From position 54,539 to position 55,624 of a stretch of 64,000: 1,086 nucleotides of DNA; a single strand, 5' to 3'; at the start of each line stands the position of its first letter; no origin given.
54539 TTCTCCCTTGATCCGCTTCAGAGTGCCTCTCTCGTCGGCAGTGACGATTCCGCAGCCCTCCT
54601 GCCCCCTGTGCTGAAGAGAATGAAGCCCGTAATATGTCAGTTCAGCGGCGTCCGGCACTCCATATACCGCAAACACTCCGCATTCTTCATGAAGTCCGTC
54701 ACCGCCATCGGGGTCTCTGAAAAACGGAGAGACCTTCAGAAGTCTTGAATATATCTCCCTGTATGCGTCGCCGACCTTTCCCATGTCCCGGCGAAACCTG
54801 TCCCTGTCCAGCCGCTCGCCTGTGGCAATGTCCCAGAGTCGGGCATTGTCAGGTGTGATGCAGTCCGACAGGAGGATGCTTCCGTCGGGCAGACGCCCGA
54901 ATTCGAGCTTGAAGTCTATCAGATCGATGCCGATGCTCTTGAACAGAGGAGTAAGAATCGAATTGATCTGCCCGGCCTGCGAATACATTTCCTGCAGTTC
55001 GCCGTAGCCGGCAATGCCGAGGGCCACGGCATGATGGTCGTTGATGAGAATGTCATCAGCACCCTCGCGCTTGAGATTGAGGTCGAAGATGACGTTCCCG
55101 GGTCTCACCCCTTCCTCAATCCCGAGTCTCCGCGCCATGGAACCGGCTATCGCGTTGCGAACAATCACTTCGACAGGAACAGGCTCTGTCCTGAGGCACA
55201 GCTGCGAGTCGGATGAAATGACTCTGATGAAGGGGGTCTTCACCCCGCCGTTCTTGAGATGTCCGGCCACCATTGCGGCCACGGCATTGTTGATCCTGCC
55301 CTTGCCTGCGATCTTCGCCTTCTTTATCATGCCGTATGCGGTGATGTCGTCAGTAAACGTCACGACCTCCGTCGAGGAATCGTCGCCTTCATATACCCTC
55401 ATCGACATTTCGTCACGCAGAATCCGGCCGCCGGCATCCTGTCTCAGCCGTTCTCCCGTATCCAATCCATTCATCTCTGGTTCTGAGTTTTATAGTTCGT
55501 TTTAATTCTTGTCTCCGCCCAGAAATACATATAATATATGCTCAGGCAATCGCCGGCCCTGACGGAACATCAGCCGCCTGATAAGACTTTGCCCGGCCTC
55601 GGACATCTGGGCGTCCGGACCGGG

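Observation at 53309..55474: PurC::PurF single-ORF fusion, placing a 264-aa extension in front of an Ntn-amidotransferase that needs a free N-terminal Cys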

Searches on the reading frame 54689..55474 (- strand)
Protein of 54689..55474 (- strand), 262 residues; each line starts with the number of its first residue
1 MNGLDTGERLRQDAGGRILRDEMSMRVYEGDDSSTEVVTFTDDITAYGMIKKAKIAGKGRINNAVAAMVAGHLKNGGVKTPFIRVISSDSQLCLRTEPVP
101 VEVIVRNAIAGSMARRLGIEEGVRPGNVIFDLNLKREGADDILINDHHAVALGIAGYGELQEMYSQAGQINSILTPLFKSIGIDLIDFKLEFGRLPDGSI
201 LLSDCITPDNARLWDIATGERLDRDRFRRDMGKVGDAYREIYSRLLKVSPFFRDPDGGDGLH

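Call 10: search_solved_structures(query=window:54695-55474:-, max_evalue=0.00001, show_alignments=4)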
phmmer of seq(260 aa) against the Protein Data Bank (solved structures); distinct sequences matched with E-value up to 0.00001: 13.
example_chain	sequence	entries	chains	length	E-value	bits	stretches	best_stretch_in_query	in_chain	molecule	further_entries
3nua_A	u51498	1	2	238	3.7e-62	213.7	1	21-245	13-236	Phosphoribosylaminoimidazole-succinocarboxamide synthase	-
2ywv_A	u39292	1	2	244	9e-50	173.1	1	18-245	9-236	Phosphoribosylaminoimidazole succinocarboxamide synthetase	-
4fe2_A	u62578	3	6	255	5.3e-48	167.3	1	24-246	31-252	Phosphoribosylaminoimidazole-succinocarboxamide synthase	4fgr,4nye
3u54_A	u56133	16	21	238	2.6e-42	148.7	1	33-251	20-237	Phosphoribosylaminoimidazole-succinocarboxamide synthase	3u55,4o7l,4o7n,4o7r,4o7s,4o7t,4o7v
2yzl_A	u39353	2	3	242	2.6e-41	145.4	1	25-245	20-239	Phosphoribosylaminoimidazole-succinocarboxamide synthase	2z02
3kre_A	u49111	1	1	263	4.5e-40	141.3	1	36-245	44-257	Phosphoribosylaminoimidazole-succinocarboxamide synthase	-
2gqr_A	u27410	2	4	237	2.2e-38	135.8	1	25-245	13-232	Phosphoribosylaminoimidazole-succinocarboxamide synthase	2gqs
1kut_A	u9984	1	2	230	1.3e-24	90.7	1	37-242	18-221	Phosphoribosylaminoimidazole-succinocarboxamide synthase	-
4ja0_A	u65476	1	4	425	6.5e-16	62.2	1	16-222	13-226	Phosphoribosylaminoimidazole carboxylase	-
2h31_A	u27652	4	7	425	8.5e-14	55.2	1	17-231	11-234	Multifunctional protein ADE2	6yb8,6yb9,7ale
5yzv_A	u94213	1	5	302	3.1e-06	30.5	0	193-223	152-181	Probable serine/threonine-protein kinase PkwA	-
3r9r_A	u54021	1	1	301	4.7e-06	29.9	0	27-218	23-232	Phosphoribosylaminoimidazole-succinocarboxamide synthase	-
6yvq_A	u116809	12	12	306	5e-06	29.8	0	27-218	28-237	Phosphoribosylaminoimidazole-succinocarboxamide synthase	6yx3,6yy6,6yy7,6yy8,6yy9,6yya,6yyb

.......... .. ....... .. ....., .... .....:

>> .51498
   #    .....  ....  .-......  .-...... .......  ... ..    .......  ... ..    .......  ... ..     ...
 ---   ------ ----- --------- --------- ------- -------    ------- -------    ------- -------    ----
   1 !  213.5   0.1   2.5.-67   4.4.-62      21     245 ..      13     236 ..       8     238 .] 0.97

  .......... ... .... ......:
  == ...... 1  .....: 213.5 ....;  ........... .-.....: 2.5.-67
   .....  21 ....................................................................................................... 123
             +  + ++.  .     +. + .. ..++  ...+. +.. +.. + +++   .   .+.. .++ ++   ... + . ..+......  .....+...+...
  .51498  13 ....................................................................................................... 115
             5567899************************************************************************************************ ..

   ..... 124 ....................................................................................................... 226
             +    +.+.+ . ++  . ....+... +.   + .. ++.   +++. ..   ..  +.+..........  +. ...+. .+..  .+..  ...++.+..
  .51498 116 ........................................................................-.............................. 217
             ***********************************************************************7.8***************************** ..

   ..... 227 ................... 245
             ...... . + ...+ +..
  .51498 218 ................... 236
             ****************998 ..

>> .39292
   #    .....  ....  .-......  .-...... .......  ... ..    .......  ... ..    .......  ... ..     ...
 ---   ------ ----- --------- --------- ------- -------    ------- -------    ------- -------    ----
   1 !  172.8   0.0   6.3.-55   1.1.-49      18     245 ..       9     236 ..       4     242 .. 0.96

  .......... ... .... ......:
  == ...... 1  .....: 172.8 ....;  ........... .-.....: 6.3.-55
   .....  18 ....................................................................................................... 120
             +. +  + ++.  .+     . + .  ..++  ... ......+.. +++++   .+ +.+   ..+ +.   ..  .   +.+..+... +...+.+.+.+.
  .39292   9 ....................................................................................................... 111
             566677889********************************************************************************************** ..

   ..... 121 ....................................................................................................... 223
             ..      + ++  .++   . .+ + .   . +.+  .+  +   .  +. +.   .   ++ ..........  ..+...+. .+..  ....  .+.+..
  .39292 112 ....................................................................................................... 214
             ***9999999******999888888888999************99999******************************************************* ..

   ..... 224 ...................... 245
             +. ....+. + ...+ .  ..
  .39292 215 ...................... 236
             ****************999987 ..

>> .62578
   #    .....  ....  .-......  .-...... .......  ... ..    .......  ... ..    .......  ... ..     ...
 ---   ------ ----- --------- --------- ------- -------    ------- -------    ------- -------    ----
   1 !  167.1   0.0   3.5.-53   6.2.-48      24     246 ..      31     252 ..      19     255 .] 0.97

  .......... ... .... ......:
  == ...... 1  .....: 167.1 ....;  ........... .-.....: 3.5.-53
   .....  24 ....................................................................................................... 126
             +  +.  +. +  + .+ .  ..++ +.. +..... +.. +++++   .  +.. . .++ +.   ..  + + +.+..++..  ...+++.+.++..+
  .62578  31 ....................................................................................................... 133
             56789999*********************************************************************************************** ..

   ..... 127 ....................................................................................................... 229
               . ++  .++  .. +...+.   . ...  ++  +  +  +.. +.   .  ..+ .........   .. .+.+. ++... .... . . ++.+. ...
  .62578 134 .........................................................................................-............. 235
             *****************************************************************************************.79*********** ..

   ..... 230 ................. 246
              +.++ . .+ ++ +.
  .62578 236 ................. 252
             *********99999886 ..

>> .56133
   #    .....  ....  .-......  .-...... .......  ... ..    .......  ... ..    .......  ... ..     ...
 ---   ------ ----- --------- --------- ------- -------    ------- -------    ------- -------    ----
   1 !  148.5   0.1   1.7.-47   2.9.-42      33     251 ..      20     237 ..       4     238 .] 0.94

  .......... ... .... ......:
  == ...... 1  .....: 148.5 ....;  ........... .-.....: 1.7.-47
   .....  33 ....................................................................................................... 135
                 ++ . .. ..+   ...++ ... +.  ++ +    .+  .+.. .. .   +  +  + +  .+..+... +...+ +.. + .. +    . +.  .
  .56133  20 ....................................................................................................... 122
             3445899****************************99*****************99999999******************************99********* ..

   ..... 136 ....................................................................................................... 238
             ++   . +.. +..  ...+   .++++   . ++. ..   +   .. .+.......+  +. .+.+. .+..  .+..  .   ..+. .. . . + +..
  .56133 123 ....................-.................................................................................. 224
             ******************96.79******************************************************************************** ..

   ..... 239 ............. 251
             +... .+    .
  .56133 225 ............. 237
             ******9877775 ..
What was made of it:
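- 54725..55429 (-): PurC-like (SAICAR synthetase fold) domain, residues ~16-250. Best solved relative is 3NUA, E 3.7e-62 (call 10).
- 55397..55417 (-): Degenerate P-loop equivalent RDEMSMR (residues 20-26), where canonical PurC has YEGKAK(K/Q). HMM alignment to 3NUA (call 10).
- On PurC, SAICAR synthetase (Pfam PF01259 / NCBIfam TIGR00081): 3NUA, E 3.7e-62 (call 10).
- Checked: HMM alignment to C. perfringens PurC (3NUA) pairs DEMSMR (residues 21-26) with EGKAKK, and TFTDD with HYKDD (call 10).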

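Call 32: search_protein_representatives(protein=window:54689-55474:-)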
Query: 262 residues. Proteins with E-value up to 0.001 (for the whole library): 3037; up to 1e-10: 1474; up to 1e-30: 212. The best 150 are listed.
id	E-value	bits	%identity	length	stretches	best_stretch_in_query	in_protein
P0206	3.0e-70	253.4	51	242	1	17-249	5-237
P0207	1.3e-67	244.7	49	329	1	16-247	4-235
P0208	5.6e-67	242.7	49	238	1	22-245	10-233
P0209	2.0e-65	237.6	48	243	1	17-249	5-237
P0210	6.5e-63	229.3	54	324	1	51-248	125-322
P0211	4.1e-59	216.9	44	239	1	18-246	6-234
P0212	2.1e-58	214.6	41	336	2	40-245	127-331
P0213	1.3e-54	202.1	44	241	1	27-248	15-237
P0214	5.1e-54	200.2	45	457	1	17-245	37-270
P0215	7.2e-53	196.4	45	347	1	23-255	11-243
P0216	1.1e-52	195.8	55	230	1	82-245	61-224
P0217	3.6e-52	194.1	45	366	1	16-246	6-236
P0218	7.5e-52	193.1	45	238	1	24-245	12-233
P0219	1.1e-50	189.3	42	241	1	22-246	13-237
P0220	3.6e-50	187.6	42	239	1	19-245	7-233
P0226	3.5e-48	181.1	41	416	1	23-246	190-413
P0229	1.2e-47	179.3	42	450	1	24-250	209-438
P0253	4.9e-43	164.2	40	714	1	21-234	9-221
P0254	9.1e-43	163.3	38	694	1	24-245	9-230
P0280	4.5e-40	154.5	40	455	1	24-230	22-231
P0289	2.2e-38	149.0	37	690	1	14-245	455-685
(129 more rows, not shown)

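Call 40: search_protein_families(library=pfam, proteins=[P0253, P0254, P0289, P0214, P0226, P0229, P0280], max_evalue=0.00001)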
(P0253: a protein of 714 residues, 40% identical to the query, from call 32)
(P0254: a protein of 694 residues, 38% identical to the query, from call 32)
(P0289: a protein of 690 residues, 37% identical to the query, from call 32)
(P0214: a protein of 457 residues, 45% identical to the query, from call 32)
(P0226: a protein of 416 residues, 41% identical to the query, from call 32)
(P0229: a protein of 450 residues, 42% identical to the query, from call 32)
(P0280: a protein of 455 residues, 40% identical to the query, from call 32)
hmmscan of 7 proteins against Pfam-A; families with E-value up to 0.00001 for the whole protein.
P0253 (714 aa): 2 families
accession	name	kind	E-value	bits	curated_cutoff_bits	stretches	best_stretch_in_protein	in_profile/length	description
PF01808.24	AICARFT_IMPCHas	-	3.1e-108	362.3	25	1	325-645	1-311/311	AICARFT/IMPCHase bienzyme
PF01259.24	SAICAR_synt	-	2.4e-80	270.1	20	1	6-221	1-222/233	SAICAR synthetase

P0254 (694 aa): 5 families
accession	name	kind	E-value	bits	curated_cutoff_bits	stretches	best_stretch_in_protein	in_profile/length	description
PF01259.24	SAICAR_synt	-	1.3e-80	270.9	20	1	4-229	2-232/233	SAICAR synthetase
PF13522.11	GATase_6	-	1.6e-22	80.4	27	1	303-430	8-127/130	Glutamine amidotransferase domain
PF13537.11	GATase_7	-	2.8e-21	76.2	25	1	327-437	15-121/123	Glutamine amidotransferase domain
PF00156.33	Pribosyltran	-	1.9e-10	40.7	26.3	1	513-609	30-120/158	Phosphoribosyl transferase domain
PF13230.11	GATase_4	-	2.5e-10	40.2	23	1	297-369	63-131/272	Glutamine amidotransferases class-II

P0289 (690 aa): 3 families
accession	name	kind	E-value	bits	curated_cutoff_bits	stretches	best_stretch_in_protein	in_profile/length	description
PF01259.24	SAICAR_synt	-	1.6e-83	280.5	20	1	460-684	2-232/233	SAICAR synthetase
PF00206.25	Lyase_1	-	7.1e-65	219.9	27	1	7-286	7-312/312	Lyase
PF10397.14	ADSL_C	-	4.8e-23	81.7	32.7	1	350-426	1-78/79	Adenylosuccinate lyase C-terminus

P0214 (457 aa): 3 families
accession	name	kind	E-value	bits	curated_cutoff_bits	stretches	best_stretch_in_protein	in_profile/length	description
PF01259.24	SAICAR_synt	-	3.2e-79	266.4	20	1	38-269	1-232/233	SAICAR synthetase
PF13522.11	GATase_6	-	4.6e-14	53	27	1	382-452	11-78/130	Glutamine amidotransferase domain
PF13537.11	GATase_7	-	5.8e-09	36.5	25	1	398-452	10-63/123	Glutamine amidotransferase domain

P0226 (416 aa): 1 family
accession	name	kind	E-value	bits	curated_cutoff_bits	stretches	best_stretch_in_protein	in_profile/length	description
PF01259.24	SAICAR_synt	-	2.7e-87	292.8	20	1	185-411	1-232/233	SAICAR synthetase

P0229 (450 aa): 1 family
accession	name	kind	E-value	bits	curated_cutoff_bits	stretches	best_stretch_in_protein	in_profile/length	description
PF01259.24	SAICAR_synt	-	3.6e-81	272.8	20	1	204-432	2-232/233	SAICAR synthetase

P0280 (455 aa): 1 family
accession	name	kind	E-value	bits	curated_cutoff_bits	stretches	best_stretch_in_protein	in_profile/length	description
PF01259.24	SAICAR_synt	-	4.8e-78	262.6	20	1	17-231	2-218/233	SAICAR synthetase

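Call 61: search_protein_families(library=ncbifam, proteins=[P0254], max_evalue=1e-20)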
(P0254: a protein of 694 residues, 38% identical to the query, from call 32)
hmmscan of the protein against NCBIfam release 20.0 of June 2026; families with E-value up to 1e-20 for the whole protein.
P0254 (694 aa): 7 families
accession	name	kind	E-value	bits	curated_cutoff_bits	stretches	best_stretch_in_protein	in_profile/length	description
TIGR01134.1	purF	equivalog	3.9e-133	445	350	1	242-678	1-431/432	amidophosphoribosyltransferase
TIGR00081.1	purC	equivalog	5e-74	249.2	189.9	1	4-220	8-263/279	phosphoribosylaminoimidazolesuccinocarboxamide synthase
NF001484.0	PRK00331.1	subfamily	9.3e-42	143.2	381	1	242-470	2-230/601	isomerizing glutamine--fructose-6-phosphate transaminase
TIGR01135.1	glmS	equivalog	1.1e-39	136.5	418.05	1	242-475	1-233/607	glutamine--fructose-6-phosphate transaminase (isomerizing)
NF009251.0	PRK12607.1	equivalog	1e-22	80.4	371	1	4-200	19-228/315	phosphoribosylaminoimidazolesuccinocarboxamide synthase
TIGR01536.1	asn_synth_AEB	equivalog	3.4e-21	75.9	267.1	1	242-447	1-175/517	asparagine synthase (glutamine-hydrolyzing)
NF010564.0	PRK13959.1-1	subfamily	4.6e-21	75.2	459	0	1-202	1-226/294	phosphoribosylaminoimidazolesuccinocarboxamide synthase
